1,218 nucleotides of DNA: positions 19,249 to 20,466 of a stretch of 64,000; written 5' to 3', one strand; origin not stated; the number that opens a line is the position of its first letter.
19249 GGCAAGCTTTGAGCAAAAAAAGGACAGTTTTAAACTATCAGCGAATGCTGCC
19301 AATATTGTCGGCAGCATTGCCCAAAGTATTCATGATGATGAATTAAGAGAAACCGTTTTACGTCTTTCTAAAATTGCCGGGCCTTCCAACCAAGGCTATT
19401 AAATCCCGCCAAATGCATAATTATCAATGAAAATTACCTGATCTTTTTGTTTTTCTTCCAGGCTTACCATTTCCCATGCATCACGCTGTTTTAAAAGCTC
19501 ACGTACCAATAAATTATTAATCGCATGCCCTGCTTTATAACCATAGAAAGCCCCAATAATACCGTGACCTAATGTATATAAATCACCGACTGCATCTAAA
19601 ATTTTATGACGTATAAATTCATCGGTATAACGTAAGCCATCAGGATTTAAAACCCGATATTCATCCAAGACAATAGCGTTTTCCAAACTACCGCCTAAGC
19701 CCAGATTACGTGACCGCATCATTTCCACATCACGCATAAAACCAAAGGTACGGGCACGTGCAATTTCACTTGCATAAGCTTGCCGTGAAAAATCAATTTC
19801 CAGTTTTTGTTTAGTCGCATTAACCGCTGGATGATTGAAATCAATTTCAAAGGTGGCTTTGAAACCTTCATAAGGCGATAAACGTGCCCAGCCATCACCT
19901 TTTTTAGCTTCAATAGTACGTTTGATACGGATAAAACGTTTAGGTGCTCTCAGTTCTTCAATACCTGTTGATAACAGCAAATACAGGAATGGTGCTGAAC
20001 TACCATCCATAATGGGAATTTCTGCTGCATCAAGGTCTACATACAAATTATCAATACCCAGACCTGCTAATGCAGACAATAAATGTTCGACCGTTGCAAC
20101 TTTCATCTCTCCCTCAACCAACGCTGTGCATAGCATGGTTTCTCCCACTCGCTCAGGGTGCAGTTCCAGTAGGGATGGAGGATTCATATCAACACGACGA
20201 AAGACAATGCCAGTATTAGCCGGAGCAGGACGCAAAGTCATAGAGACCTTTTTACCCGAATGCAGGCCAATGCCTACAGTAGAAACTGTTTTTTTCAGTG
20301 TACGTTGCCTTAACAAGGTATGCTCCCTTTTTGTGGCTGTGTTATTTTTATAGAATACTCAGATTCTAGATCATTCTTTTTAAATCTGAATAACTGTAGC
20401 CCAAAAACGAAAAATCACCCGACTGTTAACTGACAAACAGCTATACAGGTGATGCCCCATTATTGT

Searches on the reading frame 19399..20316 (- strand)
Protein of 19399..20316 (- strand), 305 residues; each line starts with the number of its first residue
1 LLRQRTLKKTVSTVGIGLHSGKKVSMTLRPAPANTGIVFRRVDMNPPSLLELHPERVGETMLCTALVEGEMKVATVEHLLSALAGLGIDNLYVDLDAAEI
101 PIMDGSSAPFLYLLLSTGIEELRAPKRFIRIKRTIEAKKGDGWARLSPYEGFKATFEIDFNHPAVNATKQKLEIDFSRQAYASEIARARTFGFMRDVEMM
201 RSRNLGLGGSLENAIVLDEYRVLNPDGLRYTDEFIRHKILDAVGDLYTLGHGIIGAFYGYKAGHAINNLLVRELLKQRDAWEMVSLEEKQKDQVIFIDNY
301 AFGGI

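Call 76: search_protein_families(library=pfam, proteins=[window:19399-20316:-], max_evalue=0.00001)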
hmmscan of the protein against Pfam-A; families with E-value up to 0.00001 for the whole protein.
window:19399-20316:- (305 aa): 1 family
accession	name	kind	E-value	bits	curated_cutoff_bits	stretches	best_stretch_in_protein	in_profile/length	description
PF03331.19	LpxC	-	1.4e-107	359.7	27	1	4-275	1-267/268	UDP-3-O-acyl N-acetylglycosamine deacetylase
